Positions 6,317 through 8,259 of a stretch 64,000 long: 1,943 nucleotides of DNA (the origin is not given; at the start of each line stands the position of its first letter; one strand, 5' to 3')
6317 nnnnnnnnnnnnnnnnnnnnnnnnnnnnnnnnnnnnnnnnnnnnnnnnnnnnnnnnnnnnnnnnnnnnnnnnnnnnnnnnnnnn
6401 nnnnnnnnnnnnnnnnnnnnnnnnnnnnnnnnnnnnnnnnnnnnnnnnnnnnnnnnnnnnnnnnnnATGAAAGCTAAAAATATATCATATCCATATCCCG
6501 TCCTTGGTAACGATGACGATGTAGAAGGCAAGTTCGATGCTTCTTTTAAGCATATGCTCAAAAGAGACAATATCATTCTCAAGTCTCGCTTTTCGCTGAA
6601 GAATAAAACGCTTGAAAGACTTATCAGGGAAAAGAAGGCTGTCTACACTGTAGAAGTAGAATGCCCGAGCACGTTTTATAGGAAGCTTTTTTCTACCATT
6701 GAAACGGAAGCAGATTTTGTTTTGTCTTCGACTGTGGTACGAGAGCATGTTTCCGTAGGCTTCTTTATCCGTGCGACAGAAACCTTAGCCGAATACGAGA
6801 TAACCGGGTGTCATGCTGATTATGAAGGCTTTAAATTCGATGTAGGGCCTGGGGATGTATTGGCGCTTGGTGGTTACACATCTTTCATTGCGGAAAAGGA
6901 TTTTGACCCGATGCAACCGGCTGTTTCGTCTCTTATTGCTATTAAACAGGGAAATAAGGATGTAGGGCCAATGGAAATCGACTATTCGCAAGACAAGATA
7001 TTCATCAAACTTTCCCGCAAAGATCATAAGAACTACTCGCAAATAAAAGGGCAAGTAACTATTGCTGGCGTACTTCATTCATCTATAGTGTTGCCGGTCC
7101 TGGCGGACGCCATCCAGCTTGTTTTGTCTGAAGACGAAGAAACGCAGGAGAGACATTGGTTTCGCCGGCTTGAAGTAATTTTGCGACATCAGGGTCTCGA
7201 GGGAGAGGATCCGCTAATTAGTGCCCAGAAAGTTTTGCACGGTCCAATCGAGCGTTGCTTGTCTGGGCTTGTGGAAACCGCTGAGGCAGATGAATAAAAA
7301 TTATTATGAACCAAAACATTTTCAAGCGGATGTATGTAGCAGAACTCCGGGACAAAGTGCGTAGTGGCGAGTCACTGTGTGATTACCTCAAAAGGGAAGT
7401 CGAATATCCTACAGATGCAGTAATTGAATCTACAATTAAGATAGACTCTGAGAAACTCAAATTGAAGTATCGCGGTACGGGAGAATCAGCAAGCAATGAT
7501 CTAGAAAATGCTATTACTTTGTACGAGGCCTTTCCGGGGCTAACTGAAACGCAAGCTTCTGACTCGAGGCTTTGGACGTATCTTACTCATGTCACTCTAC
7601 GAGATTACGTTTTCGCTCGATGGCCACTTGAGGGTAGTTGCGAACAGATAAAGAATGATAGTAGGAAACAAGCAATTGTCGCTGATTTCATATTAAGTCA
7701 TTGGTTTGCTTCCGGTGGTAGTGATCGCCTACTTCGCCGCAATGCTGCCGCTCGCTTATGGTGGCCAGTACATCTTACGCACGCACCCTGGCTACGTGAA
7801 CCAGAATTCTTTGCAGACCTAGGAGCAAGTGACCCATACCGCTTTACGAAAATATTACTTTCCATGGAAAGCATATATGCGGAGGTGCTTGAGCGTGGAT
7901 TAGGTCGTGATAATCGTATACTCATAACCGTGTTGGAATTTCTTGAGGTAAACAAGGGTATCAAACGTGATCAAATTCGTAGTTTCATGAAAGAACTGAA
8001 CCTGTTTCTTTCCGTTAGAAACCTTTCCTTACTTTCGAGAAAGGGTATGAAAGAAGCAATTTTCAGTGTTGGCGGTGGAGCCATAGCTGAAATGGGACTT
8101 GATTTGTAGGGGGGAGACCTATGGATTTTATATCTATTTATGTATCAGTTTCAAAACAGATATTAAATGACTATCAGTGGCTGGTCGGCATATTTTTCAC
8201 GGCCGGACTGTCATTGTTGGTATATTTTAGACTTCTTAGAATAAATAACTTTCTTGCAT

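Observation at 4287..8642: Five-gene operon headed by a GHKL (Bergerat-fold) ATPase immediately downstream of an orphan C5-MTase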

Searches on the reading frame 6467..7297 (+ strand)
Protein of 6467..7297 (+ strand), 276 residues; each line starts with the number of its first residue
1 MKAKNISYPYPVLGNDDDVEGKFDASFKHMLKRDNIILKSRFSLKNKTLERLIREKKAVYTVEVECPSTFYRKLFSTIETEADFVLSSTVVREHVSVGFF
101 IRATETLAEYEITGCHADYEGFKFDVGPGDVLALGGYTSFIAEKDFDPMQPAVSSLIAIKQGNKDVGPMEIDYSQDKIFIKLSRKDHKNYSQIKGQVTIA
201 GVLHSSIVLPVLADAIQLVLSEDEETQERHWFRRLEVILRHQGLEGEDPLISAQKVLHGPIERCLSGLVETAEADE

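Call 3: search_protein_families(library=pfam, proteins=[window:6467-7297:+], max_evalue=0.1)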
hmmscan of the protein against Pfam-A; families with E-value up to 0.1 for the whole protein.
window:6467-7297:+ (276 aa): 0 families

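Call 4: search_protein_families(library=padloc, proteins=[window:6467-7297:+], max_evalue=0.1)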
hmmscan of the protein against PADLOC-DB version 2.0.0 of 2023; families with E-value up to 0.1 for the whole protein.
window:6467-7297:+ (276 aa): 1 family
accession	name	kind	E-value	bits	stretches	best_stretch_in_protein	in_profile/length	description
PDLC04583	PDC-M33B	-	2.2e-63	212.3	1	1-272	1-283/289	-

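Call 5: search_protein_families(library=ncbifam, proteins=[window:6467-7297:+], max_evalue=0.1)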
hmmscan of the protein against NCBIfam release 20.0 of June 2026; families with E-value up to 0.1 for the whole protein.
window:6467-7297:+ (276 aa): 0 families

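Call 23: find_homologous_proteins(query=window:6467-7297:+)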
Query window:6467-7297:+ (276 aa): 67 proteins with E <= 0.001 among 1338 candidates.
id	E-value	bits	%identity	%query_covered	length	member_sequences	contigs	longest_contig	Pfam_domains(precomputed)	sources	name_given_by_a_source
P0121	4.6e-179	611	100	100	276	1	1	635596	-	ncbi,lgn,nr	ncbi:MAG: hypothetical protein Q7S04_01450 [Candidatus Moranbacteria bacterium]|nr:hypothetical prot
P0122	4.2e-157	539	88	100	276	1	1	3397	-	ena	-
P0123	9.3e-156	535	86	100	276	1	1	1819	-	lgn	-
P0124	3.5e-155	533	86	100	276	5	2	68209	-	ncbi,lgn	ncbi:MAG: hypothetical protein WA060_00160 [Minisyncoccia bacterium]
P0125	8.2e-154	529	84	100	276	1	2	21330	-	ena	-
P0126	2.2e-153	527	84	100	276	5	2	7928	-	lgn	-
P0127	4.2e-151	520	84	100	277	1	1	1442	-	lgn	-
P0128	8.0e-148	509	82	100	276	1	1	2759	-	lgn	-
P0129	3.5e-142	491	79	100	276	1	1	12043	-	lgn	-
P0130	7.7e-119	414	66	99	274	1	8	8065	-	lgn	-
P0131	9.0e-118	411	67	99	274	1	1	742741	-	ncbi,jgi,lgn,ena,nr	ncbi:MAG TPA: hypothetical protein VEB18_02080 [Candidatus Paceibacterota bacterium]|nr:hypothetical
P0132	1.4e-115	403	65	98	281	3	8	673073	-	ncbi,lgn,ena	-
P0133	3.5e-115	402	64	99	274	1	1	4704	-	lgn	-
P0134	7.2e-115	401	66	98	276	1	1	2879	-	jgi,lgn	jgi:hypothetical protein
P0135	4.1e-113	395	66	98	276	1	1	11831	-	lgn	-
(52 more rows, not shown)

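Call 26: search_solved_structures(query=A2, max_evalue=10, show_alignments=2)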
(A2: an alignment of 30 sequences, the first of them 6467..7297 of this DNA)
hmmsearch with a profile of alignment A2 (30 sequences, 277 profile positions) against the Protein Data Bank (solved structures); distinct sequences matched with E-value up to 10: 0.

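Call 29: search_protein_families(library=pfam, alignment_id=A2, max_evalue=1)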
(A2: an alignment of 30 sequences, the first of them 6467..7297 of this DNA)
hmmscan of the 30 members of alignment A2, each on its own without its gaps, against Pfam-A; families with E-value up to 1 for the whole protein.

A. member 1, window:6467-7297:+ (276 aa): 0 families

B. families by the number of members that match (of 30 scanned): 7 families
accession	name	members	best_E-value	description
PF04541.19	Herpes_U34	1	0.0024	Herpesvirus virion protein U34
PF10118.14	Metal_hydrol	1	0.0071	Predicted metal-dependent hydrolase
PF10654.15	DUF2481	1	0.043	Protein of unknown function (DUF2481)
PF13743.12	Thioredoxin_5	1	0.071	Thioredoxin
PF07943.18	PBP5_C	1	0.077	Penicillin-binding protein 5, C-terminal domain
PF21073.2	GDH_HM1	1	0.11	Glutamate dehydrogenase, helical motif 1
PF07906.18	Toxin_15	1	0.12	ShET2 enterotoxin, N-terminal region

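Call 60: search_protein_representatives(alignment_id=A2)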
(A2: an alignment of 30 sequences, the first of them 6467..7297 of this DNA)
Query: 30 sequences, 277 profile positions. Proteins with E-value up to 0.001 (for the whole library): 3022; up to 1e-10: 2437; up to 1e-30: 1203. The best 150 are listed.
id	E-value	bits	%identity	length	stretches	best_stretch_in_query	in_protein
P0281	3.3e-111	387.4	-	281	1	1-273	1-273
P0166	3.7e-110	384.0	-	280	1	1-275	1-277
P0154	5.8e-98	344.0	-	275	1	1-272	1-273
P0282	4.4e-93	328.0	-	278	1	1-274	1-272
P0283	6.4e-88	311.1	-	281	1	3-274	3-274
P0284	7.2e-86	304.3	-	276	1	1-272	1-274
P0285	1.6e-85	303.2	-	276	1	3-273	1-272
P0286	6.7e-84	297.9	-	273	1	5-271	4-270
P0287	2.7e-83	295.9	-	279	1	1-273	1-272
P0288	9.0e-83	294.2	-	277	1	4-270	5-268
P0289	2.7e-82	292.6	-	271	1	1-273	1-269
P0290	1.3e-81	290.3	-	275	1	1-273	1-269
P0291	2.1e-80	286.4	-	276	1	1-273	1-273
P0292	4.2e-79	282.1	-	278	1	1-273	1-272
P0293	9.7e-79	280.9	-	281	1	1-273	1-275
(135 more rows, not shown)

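Call 80: search_solved_structures(query=A4, max_evalue=10, show_alignments=2)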
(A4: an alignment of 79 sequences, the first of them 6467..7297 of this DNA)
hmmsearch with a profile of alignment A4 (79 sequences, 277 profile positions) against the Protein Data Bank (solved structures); distinct sequences matched with E-value up to 10: 1.
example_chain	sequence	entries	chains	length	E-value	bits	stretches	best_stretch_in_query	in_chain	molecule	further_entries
5ui5_I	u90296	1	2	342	0.64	12.3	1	151-197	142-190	RNA polymerase sigma factor RpoN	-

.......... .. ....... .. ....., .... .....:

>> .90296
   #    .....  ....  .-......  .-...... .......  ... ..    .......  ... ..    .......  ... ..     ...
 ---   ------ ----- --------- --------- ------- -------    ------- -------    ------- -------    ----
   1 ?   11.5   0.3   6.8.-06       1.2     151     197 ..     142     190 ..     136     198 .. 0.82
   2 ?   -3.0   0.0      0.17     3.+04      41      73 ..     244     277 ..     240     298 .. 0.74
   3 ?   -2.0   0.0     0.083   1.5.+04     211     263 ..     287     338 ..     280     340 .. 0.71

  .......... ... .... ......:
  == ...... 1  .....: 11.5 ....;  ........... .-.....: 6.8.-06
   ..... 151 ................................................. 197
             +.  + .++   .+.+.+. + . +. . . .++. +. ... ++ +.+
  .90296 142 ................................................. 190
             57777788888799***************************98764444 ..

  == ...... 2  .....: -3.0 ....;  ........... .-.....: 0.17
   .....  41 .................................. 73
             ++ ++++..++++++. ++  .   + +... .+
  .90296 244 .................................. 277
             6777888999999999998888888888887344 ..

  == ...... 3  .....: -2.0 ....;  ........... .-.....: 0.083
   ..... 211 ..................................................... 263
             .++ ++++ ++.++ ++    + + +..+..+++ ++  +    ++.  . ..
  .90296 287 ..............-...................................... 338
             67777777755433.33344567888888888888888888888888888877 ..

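Call 81: search_protein_families(library=phrogs, proteins=[window:6467-7297:+], max_evalue=0.01)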
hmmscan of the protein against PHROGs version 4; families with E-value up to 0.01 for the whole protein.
window:6467-7297:+ (276 aa): 0 families

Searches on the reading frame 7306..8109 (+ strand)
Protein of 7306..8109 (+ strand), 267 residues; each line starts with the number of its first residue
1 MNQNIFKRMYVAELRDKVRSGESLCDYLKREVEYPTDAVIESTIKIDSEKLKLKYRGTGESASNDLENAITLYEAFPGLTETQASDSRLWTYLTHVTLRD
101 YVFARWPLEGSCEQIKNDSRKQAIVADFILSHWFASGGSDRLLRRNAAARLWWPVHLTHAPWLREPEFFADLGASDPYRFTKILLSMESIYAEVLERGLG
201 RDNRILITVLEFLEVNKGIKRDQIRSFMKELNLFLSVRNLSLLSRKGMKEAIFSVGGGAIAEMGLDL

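Call 3: search_protein_families(library=pfam, proteins=[window:7306-8109:+], max_evalue=0.1)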
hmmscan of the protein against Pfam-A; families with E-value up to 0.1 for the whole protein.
window:7306-8109:+ (267 aa): 2 families
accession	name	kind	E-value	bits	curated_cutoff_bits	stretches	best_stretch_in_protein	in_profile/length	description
PF19866.4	DUF6339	-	8.9e-39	133.5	23.2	1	64-252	1-173/175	Family of unknown function (DUF6339)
PF15194.11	TMEM191C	-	0.049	14.3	32.7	0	11-53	3-45/121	TMEM191C family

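Call 4: search_protein_families(library=padloc, proteins=[window:7306-8109:+], max_evalue=0.1)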
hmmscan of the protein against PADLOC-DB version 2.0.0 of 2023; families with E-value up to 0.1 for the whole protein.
window:7306-8109:+ (267 aa): 4 families
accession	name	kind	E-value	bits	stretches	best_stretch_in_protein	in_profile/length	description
PDLC04586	PDC-M33C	-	5.2e-34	115.8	1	37-253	41-236/247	-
PDLC04587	PDC-M33C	-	8.2e-17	59.5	1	42-247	42-233/312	-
PDLC04584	PDC-M33C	-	7e-13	46.7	1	36-252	42-238/250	-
PDLC04585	PDC-M33C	-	7.3e-12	43.5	1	65-158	67-154/346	-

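Call 5: search_protein_families(library=ncbifam, proteins=[window:7306-8109:+], max_evalue=0.1)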
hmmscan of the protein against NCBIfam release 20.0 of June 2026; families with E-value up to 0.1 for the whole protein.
window:7306-8109:+ (267 aa): 0 families

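Call 27: find_homologous_proteins(query=window:7306-8109:+)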
Query window:7306-8109:+ (267 aa): 93 proteins with E <= 0.001 among 1331 candidates.
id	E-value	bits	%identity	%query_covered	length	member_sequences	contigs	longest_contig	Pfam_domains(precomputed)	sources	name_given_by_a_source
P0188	1.6e-146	505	86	96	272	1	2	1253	PF19866.5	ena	-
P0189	1.8e-146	505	84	97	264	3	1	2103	PF19866.5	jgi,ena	-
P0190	9.4e-145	499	84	98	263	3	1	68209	PF19866.5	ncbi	ncbi:MAG: DUF6339 family protein [Minisyncoccia bacterium]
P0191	1.4e-144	499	82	100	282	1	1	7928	PF19866.5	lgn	-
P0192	4.3e-143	494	84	98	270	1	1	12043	PF19866.5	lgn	-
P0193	3.2e-142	491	84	98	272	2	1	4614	PF19866.5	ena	-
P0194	3.5e-134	464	80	98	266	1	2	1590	PF19866.5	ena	-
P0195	3.4e-115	402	68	96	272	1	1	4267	PF19866.5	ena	-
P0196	1.4e-114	400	67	97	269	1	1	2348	PF19866.5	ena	-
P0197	7.1e-114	398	67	98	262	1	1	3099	PF19866.5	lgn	-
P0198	2.9e-111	389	65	97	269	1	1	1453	PF19866.5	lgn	-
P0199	3.8e-111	389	67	96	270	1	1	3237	PF19866.5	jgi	jgi:hypothetical protein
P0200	5.9e-111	388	68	93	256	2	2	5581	PF19866.5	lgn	-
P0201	1.9e-109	383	64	98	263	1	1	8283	PF19866.5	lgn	-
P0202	4.1e-109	382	68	94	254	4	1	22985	PF19866.5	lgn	-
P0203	1.2e-108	381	63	99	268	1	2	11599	PF19866.5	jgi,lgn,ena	jgi:hypothetical protein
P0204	2.1e-107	377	67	97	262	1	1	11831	PF19866.5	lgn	-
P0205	3.2e-105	370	64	96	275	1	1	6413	PF19866.5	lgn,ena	-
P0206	1.5e-104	367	65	96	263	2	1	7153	PF19866.5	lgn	-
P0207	2.1e-104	367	65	92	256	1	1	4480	PF19866.5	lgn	-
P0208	2.3e-104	367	64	94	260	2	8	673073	PF19866.5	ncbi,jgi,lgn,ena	-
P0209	4.3e-104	366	62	97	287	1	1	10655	PF19866.5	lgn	-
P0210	8.8e-102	358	62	97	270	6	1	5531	PF19866.5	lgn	-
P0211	9.1e-102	358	63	96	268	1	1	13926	PF19866.5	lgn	-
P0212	7.3e-99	349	61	97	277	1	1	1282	PF19866.5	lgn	-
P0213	9.1e-99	348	61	97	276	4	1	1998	PF19866.5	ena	-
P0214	2.3e-98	347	61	97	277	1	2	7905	PF19866.5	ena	-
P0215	5.7e-98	346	61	96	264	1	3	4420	PF19866.5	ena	-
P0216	7.7e-98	345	62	96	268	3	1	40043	PF19866.5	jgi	jgi:hypothetical protein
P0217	2.1e-97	344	62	96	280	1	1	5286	PF19866.5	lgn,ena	-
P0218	4.4e-95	336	58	99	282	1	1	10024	PF19866.5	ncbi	-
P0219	2.8e-86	307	57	93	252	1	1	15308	PF19866.5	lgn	-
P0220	3.4e-79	284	53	96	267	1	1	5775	PF19866.5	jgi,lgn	jgi:hypothetical protein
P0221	3.4e-78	281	53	96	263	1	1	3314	PF19866.5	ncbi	-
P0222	7.7e-75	270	69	64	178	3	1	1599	PF19866.5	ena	-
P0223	2.1e-74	269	49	94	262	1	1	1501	PF19866.5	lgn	-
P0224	2.2e-70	255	48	96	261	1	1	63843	PF19866.5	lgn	-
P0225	2.4e-70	255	49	96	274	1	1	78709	PF19866.5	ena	-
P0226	1.5e-69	253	46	97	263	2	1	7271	PF19866.5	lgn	-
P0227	5.0e-69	251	48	96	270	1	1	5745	PF19866.5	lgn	-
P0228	2.7e-67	245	49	96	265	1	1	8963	PF19866.5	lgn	-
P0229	2.9e-67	245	48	91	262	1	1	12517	PF19866.5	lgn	-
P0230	6.2e-67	244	46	91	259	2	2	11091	PF19866.5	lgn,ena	-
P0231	8.1e-66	240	50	92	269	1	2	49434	PF19866.5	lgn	-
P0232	2.6e-64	236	44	96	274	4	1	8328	PF19866.5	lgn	-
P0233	1.1e-63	233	64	62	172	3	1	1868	PF19866.5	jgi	jgi:hypothetical protein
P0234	1.3e-63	233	47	96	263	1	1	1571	PF19866.5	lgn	-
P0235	1.7e-63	233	49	94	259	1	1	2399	PF19866.5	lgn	-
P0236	2.7e-63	232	48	94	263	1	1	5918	PF19866.5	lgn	-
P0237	5.4e-63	231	47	96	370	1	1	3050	PF19866.5,PF08299.18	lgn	-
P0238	5.7e-63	231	47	99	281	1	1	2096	PF19866.5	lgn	-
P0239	5.8e-63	231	46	95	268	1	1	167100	PF19866.5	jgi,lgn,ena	-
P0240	1.7e-62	230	45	99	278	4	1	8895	PF19866.5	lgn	-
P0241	2.6e-62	229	46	95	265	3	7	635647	PF19866.5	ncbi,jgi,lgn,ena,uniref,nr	ncbi:MAG: hypothetical protein UY23_C0001G0054 [Candidatus Jorgensenbacteria bacterium GW2011_GWA1_4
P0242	6.5e-62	228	47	96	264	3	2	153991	PF19866.5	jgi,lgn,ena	jgi:hypothetical protein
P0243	8.5e-62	227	45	96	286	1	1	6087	PF19866.5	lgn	-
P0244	8.9e-62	227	47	96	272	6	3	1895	PF19866.5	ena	-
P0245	1.3e-61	227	47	94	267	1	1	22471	PF19866.5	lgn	-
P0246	2.1e-61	226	45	98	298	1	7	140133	PF19866.5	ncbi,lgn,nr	ncbi:MAG: hypothetical protein HYS41_04800 [Candidatus Omnitrophica bacterium]|nr:hypothetical prote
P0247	3.2e-61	225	46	94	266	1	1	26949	PF19866.5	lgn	-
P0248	3.8e-61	225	46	94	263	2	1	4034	PF19866.5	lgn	-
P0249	4.4e-61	225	45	97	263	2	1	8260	PF19866.5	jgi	-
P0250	4.5e-61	225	46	94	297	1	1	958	PF19866.5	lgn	-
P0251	4.8e-61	225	45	96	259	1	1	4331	PF19866.5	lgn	-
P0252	5.4e-61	225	46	95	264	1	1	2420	PF19866.5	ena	-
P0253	8.5e-61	224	46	91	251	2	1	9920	PF19866.5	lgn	-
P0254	9.2e-61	224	48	94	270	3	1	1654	PF19866.5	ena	-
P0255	1.5e-60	223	44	95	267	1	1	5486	PF19866.5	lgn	-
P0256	1.9e-60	223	45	91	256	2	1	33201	PF19866.5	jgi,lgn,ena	-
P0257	3.4e-60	222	45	96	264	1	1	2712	PF19866.5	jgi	-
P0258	1.0e-59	220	47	91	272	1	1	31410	PF19866.5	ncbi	-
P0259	1.0e-59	220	46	89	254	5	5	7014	PF19866.5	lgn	-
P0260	1.8e-59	220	46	94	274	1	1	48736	PF19866.5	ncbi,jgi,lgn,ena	-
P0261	2.0e-58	216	47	90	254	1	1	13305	PF19866.5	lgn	-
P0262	2.1e-58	216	44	94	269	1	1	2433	PF19866.5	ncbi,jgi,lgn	jgi:hypothetical protein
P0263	3.3e-58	215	45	91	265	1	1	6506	PF19866.5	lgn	-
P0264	6.2e-55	205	45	91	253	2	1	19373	PF19866.5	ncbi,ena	-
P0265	3.5e-54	202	47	88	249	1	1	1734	PF19866.5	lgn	-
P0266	1.1e-40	158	41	94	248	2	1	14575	PF19866.5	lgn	-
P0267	2.5e-29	121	36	94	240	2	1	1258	PF19866.5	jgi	-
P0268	5.8e-25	107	34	96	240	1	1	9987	PF19866.5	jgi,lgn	-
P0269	2.5e-22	98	36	96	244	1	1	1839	PF19866.5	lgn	-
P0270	6.5e-22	97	38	72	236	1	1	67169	PF19866.5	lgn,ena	-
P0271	9.9e-20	89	33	96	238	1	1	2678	PF19866.5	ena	-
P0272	3.1e-19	88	35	83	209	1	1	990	PF19866.5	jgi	jgi:hypothetical protein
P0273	2.1e-18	85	32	94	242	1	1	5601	PF19866.5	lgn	-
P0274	3.9e-18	84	34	90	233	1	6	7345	PF19866.5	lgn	-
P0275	5.4e-18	84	34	91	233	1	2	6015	PF19866.5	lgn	-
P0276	7.1e-18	83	33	92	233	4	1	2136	PF19866.5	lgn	-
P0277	1.3e-17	83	32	96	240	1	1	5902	PF19866.5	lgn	-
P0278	1.3e-17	82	34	90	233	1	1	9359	PF19866.5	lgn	-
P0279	2.5e-17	82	39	67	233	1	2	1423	PF19866.5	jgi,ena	jgi:hypothetical protein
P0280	3.0e-15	75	38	67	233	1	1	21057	PF19866.5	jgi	jgi:hypothetical protein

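Call 38: search_solved_structures(query=A3, max_evalue=10, show_alignments=2)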
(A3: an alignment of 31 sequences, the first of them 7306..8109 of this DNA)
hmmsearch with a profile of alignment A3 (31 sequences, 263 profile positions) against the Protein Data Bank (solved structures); distinct sequences matched with E-value up to 10: 1.
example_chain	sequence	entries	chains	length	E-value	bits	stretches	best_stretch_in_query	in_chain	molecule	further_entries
2cg5_B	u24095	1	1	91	1.1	11.9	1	227-257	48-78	FATTY ACID SYNTHASE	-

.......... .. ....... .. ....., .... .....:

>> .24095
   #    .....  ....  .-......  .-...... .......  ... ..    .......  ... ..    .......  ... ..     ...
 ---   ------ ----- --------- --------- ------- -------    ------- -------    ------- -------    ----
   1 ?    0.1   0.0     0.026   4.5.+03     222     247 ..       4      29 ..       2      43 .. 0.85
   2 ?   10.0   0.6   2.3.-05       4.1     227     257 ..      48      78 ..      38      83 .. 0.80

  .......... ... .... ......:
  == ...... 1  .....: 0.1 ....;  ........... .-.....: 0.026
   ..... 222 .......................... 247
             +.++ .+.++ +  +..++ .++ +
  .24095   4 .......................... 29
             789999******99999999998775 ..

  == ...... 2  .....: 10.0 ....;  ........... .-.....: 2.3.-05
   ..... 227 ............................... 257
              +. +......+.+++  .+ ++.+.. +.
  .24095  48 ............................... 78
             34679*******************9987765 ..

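Call 47: predict_structure(alignment_id=A3)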
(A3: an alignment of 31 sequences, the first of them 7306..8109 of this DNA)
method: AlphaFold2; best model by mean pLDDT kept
length: 267 residues; sequences in the alignment: 31
mean_pLDDT: 91.3   pTM: 0.87
mean pLDDT of the five models: 91.3, 90.6, 90.3, 88.9, 88.4
residues with pLDDT >= 90: 212; 70-90: 42; 50-70: 12; < 50: 1
segments of 3 or more residues with pLDDT < 50: none
pLDDT, mean of each block of 10 residues (from residue 1): 97 97 95 96 96 74 84 96 94 96 91 96 96 82 88 94 94 90 90 78 93 93 93 92 96 96 74
secondary structure, 60 per line:
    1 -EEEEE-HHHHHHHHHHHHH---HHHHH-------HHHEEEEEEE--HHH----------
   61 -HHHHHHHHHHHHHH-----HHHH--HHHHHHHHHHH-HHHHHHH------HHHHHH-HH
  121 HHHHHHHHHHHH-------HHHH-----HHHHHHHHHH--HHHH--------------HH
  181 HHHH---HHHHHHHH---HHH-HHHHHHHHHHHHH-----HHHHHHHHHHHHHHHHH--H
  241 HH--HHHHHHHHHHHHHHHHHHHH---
elements in order: E2-6 H8-20 H24-28 E39-45 H62-75 H81-84 H87-97 H99-105 H112-117 H119-132 H140-143 H149-158 H161-164 H179-184 H188-195 H203-215 H221-237 H245-264

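Call 81: search_protein_families(library=phrogs, proteins=[window:7306-8109:+], max_evalue=0.01)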
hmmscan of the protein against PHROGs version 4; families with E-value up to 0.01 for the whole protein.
window:7306-8109:+ (267 aa): 0 families

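Call 87: search_protein_families(library=pfam, alignment_id=A3, max_evalue=1)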
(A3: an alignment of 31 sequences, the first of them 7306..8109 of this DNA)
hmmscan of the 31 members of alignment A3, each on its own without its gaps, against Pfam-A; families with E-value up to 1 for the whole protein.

A. member 1, window:7306-8109:+ (267 aa): 2 families
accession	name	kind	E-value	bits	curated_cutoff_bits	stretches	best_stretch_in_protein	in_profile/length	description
PF19866.4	DUF6339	-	8.9e-39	133.5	23.2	1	64-252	1-173/175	Family of unknown function (DUF6339)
PF15194.11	TMEM191C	-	0.049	14.3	32.7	1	11-53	3-45/121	TMEM191C family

B. families by the number of members that match (of 31 scanned): 6 families
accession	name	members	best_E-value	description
PF19866.4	DUF6339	31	7.8e-57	Family of unknown function (DUF6339)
PF07167.19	PhaC_N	1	0.03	Poly-beta-hydroxybutyrate polymerase (PhaC) N-terminus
PF15194.11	TMEM191C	1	0.049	TMEM191C family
PF04340.18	DUF484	1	0.077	Protein of unknown function, DUF484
PF02214.28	BTB_2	1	0.13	BTB/POZ domain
PF02661.23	Fic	1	0.15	Fic/DOC family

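Call 95: find_related_loci(query=A3, collection=viral_contigs, flank=8000)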
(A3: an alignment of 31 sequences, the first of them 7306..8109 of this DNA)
Query A3 (267 aa) in viral_contigs; peptide patterns used: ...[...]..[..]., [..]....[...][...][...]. (x = any residue, [..] = any of these).
21 stretches matched a pattern; 2 encode a relative of the query (tblastn E <= 1e-3); 2 distinct loci.
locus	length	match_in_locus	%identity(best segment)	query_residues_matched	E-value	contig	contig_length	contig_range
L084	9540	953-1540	37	39-243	3e-32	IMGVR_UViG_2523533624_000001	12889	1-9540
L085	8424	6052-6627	30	55-244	3e-22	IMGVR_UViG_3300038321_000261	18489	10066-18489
